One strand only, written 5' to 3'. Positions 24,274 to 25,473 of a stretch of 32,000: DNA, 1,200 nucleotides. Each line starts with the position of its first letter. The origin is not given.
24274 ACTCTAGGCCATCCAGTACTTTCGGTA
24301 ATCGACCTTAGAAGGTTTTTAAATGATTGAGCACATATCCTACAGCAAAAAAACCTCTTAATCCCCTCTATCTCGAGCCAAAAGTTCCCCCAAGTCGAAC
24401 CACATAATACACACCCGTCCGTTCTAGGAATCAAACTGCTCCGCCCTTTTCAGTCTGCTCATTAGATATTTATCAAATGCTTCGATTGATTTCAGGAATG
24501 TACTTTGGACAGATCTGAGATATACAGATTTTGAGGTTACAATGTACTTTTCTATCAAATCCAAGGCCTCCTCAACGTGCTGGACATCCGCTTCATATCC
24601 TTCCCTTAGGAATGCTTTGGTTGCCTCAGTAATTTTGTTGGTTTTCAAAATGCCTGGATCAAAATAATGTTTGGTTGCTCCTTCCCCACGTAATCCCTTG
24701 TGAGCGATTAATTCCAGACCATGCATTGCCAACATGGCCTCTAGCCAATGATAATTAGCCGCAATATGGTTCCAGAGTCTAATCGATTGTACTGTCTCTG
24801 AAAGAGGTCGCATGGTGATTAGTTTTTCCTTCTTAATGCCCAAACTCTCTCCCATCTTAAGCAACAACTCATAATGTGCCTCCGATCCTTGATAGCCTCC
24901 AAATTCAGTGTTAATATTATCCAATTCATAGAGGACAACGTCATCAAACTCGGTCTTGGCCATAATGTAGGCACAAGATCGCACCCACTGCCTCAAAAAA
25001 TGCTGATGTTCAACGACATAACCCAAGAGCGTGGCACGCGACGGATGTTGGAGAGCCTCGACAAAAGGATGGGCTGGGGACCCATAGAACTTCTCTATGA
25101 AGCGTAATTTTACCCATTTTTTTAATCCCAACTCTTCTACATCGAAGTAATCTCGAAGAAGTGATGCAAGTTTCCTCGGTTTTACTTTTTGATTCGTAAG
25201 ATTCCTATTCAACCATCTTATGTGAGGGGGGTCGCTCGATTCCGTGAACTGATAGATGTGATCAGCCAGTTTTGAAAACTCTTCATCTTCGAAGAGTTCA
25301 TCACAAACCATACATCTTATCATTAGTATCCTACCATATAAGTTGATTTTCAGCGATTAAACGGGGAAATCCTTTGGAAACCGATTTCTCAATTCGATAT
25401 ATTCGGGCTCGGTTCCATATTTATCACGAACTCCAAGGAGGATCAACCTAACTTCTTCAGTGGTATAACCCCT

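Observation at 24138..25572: Three-gene unit: small Cys-bearing helical protein, Zn-finger/heme-oxygenase-like enzyme and Ta0938 Zn protein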

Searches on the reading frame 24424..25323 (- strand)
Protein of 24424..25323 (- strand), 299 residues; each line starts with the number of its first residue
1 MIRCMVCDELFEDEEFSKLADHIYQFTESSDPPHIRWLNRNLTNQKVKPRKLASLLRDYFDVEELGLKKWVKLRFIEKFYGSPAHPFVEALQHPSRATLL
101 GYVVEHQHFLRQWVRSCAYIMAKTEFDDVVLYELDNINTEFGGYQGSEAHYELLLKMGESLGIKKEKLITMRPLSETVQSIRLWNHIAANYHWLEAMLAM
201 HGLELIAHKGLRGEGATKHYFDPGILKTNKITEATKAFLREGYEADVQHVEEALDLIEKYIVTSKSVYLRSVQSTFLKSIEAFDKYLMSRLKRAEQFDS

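Call 3: search_protein_families(library=pfam, proteins=[window:24424-25323:-], max_evalue=0.1)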
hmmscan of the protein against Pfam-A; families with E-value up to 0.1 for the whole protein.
window:24424-25323:- (299 aa): 5 families
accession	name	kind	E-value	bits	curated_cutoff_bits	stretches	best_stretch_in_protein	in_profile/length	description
PF03070.21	TENA_THI-4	-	5.2e-34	118.3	22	1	71-289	2-206/210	TENA/THI-4/PQQC family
PF14518.11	Haem_oxygenas_2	-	5.5e-15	56.1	28.9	1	102-266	3-159/177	Iron-containing redox enzyme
PF16293.11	zf-C2H2_9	-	2.9e-13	49.9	29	1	1-60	1-58/59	C2H2 type zinc-finger (1 copy)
PF18151.6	DUF5601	-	0.0052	17.3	23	0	245-263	44-62/65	Domain of unknown function (DUF5601)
PF04003.17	Utp12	-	0.09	13.3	31.5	0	185-211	46-73/107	Dip2/Utp12 Family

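Call 4: search_protein_families(library=ncbifam, proteins=[window:24424-25323:-], max_evalue=0.1)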
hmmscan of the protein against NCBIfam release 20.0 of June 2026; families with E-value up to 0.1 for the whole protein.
window:24424-25323:- (299 aa): 3 families
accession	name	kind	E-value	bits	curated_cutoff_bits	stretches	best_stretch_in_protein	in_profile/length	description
TIGR04305.1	fol_rel_CADD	subfamily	0.00018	21.2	200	1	121-268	55-192/212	CADD family putative folate metabolism protein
NF004696.0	PRK06034.1-2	equivalog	0.015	14.9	413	1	168-234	186-255/283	hypothetical protein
NF003462.0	PRK05084.1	equivalog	0.032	12.9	267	1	93-139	32-76/360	tyrosine recombinase XerS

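Call 5: search_solved_structures(query=window:24424-25323:-, max_evalue=0.01, show_alignments=2)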
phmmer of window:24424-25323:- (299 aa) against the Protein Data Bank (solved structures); distinct sequences matched with E-value up to 0.01: 4.
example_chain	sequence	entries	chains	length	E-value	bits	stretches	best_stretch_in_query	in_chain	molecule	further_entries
4lqx_A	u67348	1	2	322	6.6e-85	288.5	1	4-296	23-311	TENA/THI-4 domain-containing protein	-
5i9f_A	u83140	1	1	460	0.0031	20.4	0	208-247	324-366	pentatricopeptide repeat protein dPPR-U10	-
5i9g_C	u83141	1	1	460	0.0085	19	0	203-249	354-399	pentatricopeptide repeat protein dPPR-U8C2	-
5i9h_A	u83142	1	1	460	0.009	18.9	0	204-249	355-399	pentatricopeptide repeat protein dPPR-U8G2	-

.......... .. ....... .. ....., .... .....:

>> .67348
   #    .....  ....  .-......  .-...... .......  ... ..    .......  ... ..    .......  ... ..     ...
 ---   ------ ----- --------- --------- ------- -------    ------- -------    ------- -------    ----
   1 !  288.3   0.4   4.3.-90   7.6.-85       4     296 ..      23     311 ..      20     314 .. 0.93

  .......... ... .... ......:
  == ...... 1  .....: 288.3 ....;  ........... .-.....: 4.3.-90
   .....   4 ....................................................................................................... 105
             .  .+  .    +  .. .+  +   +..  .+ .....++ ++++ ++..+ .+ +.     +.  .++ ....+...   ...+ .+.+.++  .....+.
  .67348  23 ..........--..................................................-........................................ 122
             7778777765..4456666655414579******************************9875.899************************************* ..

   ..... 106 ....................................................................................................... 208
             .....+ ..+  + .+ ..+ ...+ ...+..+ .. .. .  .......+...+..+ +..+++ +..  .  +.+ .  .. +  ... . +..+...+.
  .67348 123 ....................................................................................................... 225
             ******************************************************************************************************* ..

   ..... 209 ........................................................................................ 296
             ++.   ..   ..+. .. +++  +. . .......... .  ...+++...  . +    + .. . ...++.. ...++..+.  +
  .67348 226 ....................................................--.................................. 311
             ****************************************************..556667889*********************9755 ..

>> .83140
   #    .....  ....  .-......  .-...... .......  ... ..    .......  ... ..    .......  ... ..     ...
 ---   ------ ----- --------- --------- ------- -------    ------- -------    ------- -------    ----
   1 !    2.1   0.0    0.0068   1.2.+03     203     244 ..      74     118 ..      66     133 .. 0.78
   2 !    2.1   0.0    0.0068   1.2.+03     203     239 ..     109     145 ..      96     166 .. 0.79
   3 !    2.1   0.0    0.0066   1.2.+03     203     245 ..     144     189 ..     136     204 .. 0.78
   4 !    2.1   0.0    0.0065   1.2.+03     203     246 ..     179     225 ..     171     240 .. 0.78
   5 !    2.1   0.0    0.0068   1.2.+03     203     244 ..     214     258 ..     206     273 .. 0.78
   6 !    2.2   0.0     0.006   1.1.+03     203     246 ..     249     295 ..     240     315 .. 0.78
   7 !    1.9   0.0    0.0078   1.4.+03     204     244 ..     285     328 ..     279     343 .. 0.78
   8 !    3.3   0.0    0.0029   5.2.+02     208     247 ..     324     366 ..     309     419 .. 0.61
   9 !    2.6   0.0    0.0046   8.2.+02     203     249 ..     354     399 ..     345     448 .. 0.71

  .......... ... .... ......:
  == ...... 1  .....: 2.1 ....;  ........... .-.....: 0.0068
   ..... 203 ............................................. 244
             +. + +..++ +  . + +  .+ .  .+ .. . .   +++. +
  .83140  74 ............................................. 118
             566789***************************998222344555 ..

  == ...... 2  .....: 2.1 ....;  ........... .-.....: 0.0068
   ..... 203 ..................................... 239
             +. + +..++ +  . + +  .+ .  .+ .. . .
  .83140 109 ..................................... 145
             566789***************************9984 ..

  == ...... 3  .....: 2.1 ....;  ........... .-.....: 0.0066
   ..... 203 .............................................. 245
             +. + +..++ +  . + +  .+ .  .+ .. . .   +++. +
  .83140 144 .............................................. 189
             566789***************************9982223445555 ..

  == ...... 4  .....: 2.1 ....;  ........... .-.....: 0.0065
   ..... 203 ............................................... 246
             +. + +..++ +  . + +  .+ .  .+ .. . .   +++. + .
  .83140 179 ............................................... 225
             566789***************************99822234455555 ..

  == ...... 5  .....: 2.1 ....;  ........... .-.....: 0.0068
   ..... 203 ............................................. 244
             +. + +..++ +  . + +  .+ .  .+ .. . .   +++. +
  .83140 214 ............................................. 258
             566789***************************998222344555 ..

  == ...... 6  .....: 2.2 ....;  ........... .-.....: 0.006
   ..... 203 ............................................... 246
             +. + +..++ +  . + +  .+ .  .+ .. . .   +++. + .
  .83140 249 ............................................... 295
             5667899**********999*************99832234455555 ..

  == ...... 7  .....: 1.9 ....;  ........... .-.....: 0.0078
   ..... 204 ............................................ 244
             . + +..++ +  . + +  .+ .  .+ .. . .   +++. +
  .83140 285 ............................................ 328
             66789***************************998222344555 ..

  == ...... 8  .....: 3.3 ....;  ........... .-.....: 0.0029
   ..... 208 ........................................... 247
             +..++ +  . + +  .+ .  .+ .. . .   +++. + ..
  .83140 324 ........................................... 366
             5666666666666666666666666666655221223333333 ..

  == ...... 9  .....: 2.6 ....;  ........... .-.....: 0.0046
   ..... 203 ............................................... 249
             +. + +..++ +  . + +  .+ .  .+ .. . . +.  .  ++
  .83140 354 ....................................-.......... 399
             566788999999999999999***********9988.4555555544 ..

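Call 10: find_homologous_proteins(query=window:24424-25323:-)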
Query window:24424-25323:- (299 aa): 685 proteins with E <= 0.001 among 1622 candidates; the best 120 are listed. Only proteins of 164 to 524 residues were searched: fused or split forms outside these lengths cannot appear, so this answer is no evidence that the protein stands alone or is whole; lengths 'longer' or 'shorter' looks for them.
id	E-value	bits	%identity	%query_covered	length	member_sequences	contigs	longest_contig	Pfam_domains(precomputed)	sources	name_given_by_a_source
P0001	6.7e-196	668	100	99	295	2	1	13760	PF16293.12,PF03070.22,PF14518.12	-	-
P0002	2.3e-173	594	86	100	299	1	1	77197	PF16293.12,PF03070.22,PF14518.12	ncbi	ncbi:MAG: iron-containing redox enzyme family protein [Candidatus Heimdallarchaeota archaeon]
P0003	1.7e-155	535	78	99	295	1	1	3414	PF16293.12,PF03070.22,PF14518.12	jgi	jgi:pyrroloquinoline-quinone synthase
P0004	1.2e-118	414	61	100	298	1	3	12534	PF16293.12,PF03070.22,PF14518.12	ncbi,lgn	-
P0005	1.3e-116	407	60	100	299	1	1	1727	PF16293.12,PF03070.22,PF14518.12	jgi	jgi:pyrroloquinoline-quinone synthase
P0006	3.7e-116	406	60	100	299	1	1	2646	PF16293.12,PF03070.22,PF14518.12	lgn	-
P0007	9.2e-116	405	59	100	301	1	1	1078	PF16293.12,PF03070.22,PF14518.12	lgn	-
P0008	3.3e-115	403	60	100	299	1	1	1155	PF16293.12,PF03070.22,PF14518.12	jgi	jgi:pyrroloquinoline-quinone synthase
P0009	8.0e-115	402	60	100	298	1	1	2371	PF16293.12,PF03070.22,PF14518.12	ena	-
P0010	9.5e-115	401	60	100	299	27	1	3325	PF16293.12,PF03070.22,PF14518.12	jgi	-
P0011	1.3e-114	401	59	100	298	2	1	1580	PF16293.12,PF03070.22,PF14518.12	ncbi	-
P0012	1.3e-114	401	59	100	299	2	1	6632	PF16293.12,PF03070.22,PF14518.12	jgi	jgi:pyrroloquinoline-quinone synthase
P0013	1.3e-114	401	59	100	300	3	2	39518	PF16293.12,PF03070.22,PF14518.12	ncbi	ncbi:MAG: thiaminase II/PqqC family protein [Candidatus Hodarchaeales archaeon]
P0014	1.6e-114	401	62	95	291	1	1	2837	PF16293.12,PF03070.22,PF14518.12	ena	-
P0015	2.9e-114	400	60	100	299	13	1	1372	PF16293.12,PF03070.22,PF14518.12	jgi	-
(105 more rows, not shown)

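Call 13: find_related_loci(query=A1, collection=genome_contigs, flank=6000)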
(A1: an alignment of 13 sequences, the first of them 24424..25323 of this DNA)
Query A1 (299 aa) in genome_contigs; peptide patterns used: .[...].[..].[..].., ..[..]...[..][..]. (x = any residue, [..] = any of these).
295 stretches matched a pattern; 107 encode a relative of the query (tblastn E <= 1e-3); the best 80 are kept; 80 distinct loci.
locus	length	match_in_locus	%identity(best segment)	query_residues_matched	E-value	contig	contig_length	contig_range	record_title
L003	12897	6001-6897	86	1-299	2e-180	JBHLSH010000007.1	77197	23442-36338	MAG: Candidatus Heimdallarchaeota archaeon isolate TM2S.58 TM2S.58@413, whole genome shotgun sequence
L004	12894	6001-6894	59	1-299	2e-118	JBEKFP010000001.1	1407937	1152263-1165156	MAG: Candidatus Bathyarchaeia archaeon isolate SPRUCE 232 SPRUCE_232_1, whole genome shotgun sequence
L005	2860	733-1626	57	1-299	9e-122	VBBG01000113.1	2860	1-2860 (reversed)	MAG: Candidatus Bathyarchaeota archaeon isolate BA_12 14_0903_05_20cm_scaffold_10601, whole genome shotgun sequence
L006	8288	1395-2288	56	1-299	3e-116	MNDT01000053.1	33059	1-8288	MAG: archaeon 13_2_20CM_2_53_6 13_2_20cm_2_scaffold_350, whole genome shotgun sequence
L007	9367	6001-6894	57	1-299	1e-115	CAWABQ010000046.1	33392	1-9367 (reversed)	MAG: Candidatus Bathyarchaeota archaeon isolate MFD04408.bin.2.141 genome assembly, contig: contig_68190, whole genome s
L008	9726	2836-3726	57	2-299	2e-115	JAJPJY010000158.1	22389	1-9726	MAG: bacterium isolate Centralia_MAG_577 k107_29389434, whole genome shotgun sequence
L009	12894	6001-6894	57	1-299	7e-114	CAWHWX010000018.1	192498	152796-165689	MAG: Candidatus Bathyarchaeota archaeon isolate MFD02248.bin.2.124 genome assembly, contig: contig_56162, whole genome s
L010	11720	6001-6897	58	1-299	1e-113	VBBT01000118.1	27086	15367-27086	MAG: Candidatus Bathyarchaeota archaeon isolate BA_25 14_0927_12_40cm_scaffold_872, whole genome shotgun sequence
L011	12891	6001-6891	60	1-299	2e-113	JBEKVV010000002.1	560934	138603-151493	MAG: Candidatus Bathyarchaeia archaeon isolate SPRUCE 612 SPRUCE_612_2, whole genome shotgun sequence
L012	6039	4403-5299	57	1-299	3e-113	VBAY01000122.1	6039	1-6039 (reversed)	MAG: Candidatus Bathyarchaeota archaeon isolate BA_4 14_0903_16_40cm_scaffold_16225, whole genome shotgun sequence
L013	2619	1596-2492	56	1-299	8e-117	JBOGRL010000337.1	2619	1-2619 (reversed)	MAG: Nitrososphaerales archaeon isolate TC-S_metabat2.bin.450_sub k127_5333929, whole genome shotgun sequence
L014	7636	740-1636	58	1-299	2e-112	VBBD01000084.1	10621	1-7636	MAG: Candidatus Bathyarchaeota archaeon isolate BA_9 14_0929_09_40cm_scaffold_9158, whole genome shotgun sequence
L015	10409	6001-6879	56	1-295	2e-112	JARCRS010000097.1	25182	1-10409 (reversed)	MAG: archaeon isolate Maxine3 k141_33237, whole genome shotgun sequence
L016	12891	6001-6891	56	2-299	1e-111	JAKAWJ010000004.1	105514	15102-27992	MAG: archaeon isolate YP4.bin50 NODE_268_length_105514_cov_1.963069, whole genome shotgun sequence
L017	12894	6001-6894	54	1-299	9e-112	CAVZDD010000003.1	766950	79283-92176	MAG: uncultured Thermoplasmata archaeon isolate MFD09222.bin.1.10 genome assembly, contig: contig_54220, whole genome sh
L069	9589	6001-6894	47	1-299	2e-93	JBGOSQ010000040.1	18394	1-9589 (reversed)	MAG: Thermoplasmata archaeon isolate OBJ_0618_7090110_183 k141_9129228_length_18394_cov_16.0030, whole genome shotgun se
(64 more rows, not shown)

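Call 22: search_solved_structures(query=A1, max_evalue=10, show_alignments=5)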
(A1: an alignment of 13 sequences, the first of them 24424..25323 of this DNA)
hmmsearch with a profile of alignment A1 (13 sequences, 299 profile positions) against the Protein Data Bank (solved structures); distinct sequences matched with E-value up to 10: 7.
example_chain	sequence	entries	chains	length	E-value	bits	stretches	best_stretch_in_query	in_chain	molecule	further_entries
4lqx_A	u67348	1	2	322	1.9e-120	405.1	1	3-297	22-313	TENA/THI-4 domain-containing protein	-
3hlx_A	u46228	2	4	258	0.015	18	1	84-199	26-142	Pyrroloquinoline-quinone synthase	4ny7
1otv_A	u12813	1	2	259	0.015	18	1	84-199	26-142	Coenzyme PQQ synthesis protein C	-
3hnh_A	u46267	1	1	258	0.015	18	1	84-199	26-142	Pyrroloquinoline-quinone synthase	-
1otw_A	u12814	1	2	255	0.015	18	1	84-199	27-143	Coenzyme PQQ synthesis protein C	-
3hml_A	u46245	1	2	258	0.015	18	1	84-199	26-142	Pyrroloquinoline-quinone synthase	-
3dde_A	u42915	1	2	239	0.24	14.1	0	149-185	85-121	TENA/THI-4 protein, Domain of Unknown Function with a Heme Oxygenase-like Fold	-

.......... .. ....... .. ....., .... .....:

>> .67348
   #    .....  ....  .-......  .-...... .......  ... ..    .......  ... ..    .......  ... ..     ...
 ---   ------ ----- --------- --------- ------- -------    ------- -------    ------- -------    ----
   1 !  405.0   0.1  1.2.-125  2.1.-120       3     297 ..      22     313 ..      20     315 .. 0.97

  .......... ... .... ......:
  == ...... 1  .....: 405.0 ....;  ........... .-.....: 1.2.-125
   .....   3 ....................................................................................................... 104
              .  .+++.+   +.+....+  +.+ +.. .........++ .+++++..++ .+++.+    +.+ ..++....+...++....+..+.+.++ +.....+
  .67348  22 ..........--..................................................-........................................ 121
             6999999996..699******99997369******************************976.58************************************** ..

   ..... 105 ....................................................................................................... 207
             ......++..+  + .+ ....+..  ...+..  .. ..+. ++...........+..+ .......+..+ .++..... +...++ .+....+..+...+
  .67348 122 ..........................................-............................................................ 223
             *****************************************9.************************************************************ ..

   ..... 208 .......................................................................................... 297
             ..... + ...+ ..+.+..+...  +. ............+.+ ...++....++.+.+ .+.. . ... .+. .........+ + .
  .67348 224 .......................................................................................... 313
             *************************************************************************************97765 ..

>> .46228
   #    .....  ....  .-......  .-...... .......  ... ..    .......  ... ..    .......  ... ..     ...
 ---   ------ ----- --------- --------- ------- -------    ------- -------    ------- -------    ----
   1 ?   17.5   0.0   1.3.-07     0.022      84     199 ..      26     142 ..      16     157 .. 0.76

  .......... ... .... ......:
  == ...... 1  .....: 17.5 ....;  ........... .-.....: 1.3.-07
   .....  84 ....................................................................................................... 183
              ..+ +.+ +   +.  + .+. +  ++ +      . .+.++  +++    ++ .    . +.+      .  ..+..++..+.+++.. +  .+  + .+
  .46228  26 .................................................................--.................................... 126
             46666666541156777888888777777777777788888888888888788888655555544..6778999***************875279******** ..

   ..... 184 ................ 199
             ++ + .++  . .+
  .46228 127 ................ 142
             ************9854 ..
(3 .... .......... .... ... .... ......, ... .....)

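Call 37: predict_structure(alignment_id=A4)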
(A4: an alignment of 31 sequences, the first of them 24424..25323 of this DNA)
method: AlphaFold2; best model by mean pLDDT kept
length: 299 residues; sequences in the alignment: 31
mean_pLDDT: 94.3   pTM: 0.92
mean pLDDT of the five models: 94.3, 94.3, 94.3, 93.3, 92.5
residues with pLDDT >= 90: 265; 70-90: 32; 50-70: 2; < 50: 0
segments of 3 or more residues with pLDDT < 50: none
pLDDT, mean of each block of 10 residues (from residue 1): 95 94 96 95 95 97 92 97 95 96 97 95 97 93 83 97 97 98 98 97 95 93 92 95 87 95 83 97 98 91
secondary structure, 60 per line:
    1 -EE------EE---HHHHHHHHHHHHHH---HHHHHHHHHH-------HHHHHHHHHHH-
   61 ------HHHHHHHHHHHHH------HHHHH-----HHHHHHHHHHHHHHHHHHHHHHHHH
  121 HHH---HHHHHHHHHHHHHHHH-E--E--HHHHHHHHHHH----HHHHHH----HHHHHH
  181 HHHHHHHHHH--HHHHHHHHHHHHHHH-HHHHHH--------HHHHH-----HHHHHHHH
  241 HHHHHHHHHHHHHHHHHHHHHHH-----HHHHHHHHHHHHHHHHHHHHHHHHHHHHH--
elements in order: H15-28 H32-41 H49-59 H67-79 H86-90 H96-123 H127-142 H150-160 H165-170 H175-190 H193-207 H209-214 H223-227 H233-263 H269-297

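Call 40: fold_search(model_id=the predicted structure, library=pdb)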
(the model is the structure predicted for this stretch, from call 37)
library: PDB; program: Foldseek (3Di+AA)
matches with E <= 10: 500; with E <= 0.001: 34
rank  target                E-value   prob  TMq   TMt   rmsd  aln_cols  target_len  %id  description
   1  4lqx_B                9.6e-23  1.00  0.93  0.90   2.0       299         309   45  Crystal structure of a TENA/THI-4 domain-containing protein (SSO2700) from Sulfolobus solfataricus P2 at 2.34 A resolu (released 2013-09-04)
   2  4lqx_A                1.2e-22  1.00  0.91  0.90   2.2       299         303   45  Crystal structure of a TENA/THI-4 domain-containing protein (SSO2700) from Sulfolobus solfataricus P2 at 2.34 A resolu (released 2013-09-04)
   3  8va9_A                1.1e-05  1.00  0.55  0.75   5.1       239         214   16  Crystal structure of FeII/MnII CtCADD from Chlamydia trachomatis (released 2024-11-06)
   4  8vag_A                1.2e-05  1.00  0.56  0.75   4.9       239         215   16  Crystal structure of MnII/MnII CtCADD from Chlamydia trachomatis (released 2024-11-06)
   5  1otw_A                2.0e-05  1.00  0.56  0.64   4.4       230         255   19  Crystal structure of PqqC in complex with PQQ and a putative H2O2 (released 2004-05-11)
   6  3hlx_A                2.5e-05  1.00  0.55  0.63   5.0       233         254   20  Crystal Structure of PqqC Active Site Mutant Y175F in Complex with PQQ (released 2010-05-12)
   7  1rcw_A                4.3e-05  1.00  0.55  0.74   5.1       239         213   16  Crystal structure of CT610 from Chlamydia trachomatis (released 2004-05-04)
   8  1rcw_B                5.8e-05  1.00  0.55  0.74   5.1       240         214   16  Crystal structure of CT610 from Chlamydia trachomatis (released 2004-05-04)
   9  1otv_A                1.1e-04  1.00  0.53  0.61   4.6       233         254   18  PqqC, Pyrroloquinolinquinone Synthase C (released 2004-05-11)
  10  1otw_B                1.2e-04  1.00  0.57  0.67   3.8       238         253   18  Crystal structure of PqqC in complex with PQQ and a putative H2O2 (released 2004-05-11)
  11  5vrc_A                1.4e-04  1.00  0.51  0.65   4.8       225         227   17  Crystal structure for Methylobacterium extorquens PqqC (truncation of natural CD fusion) (released 2018-05-16)
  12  7twa_C                1.6e-04  1.00  0.38  0.49  15.6       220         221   20  Crystal structure of apo BesC from Streptomyces cattleya (released 2022-04-13)
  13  2gm8_A                1.7e-04  1.00  0.57  0.76   4.1       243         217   13  TenA Homolog/Thi-4 Thiaminase complexed with product 4-amino-5-hydroxymethyl-2-methylpyrimidine (released 2006-04-18)
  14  5vrc_B                1.9e-04  1.00  0.52  0.66   4.5       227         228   18  Crystal structure for Methylobacterium extorquens PqqC (truncation of natural CD fusion) (released 2018-05-16)
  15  2gm8_C                1.9e-04  1.00  0.55  0.74   3.5       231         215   13  TenA Homolog/Thi-4 Thiaminase complexed with product 4-amino-5-hydroxymethyl-2-methylpyrimidine (released 2006-04-18)
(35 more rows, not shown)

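Call 59: search_protein_families(library=pfam, proteins=[L069:6983-8467:+], max_evalue=0.01)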
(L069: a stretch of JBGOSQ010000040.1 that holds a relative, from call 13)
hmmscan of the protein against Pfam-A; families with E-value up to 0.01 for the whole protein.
L069:6983-8467:+ (494 aa): 8 families
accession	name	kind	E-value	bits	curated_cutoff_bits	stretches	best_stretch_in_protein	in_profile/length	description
PF07859.19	Abhydrolase_3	-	3.3e-76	256.1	25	1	253-461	1-209/210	alpha/beta hydrolase fold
PF20434.5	BD-FAE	-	3e-24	86.2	26.8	1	240-347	3-111/215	BD-FAE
PF11494.13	Ta0938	-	3.5e-09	37.4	27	1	1-61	29-90/92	Ta0938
PF00135.34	COesterase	-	6.7e-08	32.4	27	1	239-345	89-203/515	Carboxylesterase family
PF00326.27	Peptidase_S9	-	0.0011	18.9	22.6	0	301-343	45-82/213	Prolyl oligopeptidase family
PF00756.26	Esterase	-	0.0028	17.9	22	0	233-341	5-131/251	Putative esterase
PF01738.24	DLH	-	0.0039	17.2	21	0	419-462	145-190/217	Dienelactone hydrolase family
PF02129.25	Peptidase_S15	-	0.0057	16.8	23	0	297-366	73-132/262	X-Pro dipeptidyl-peptidase (S15 family)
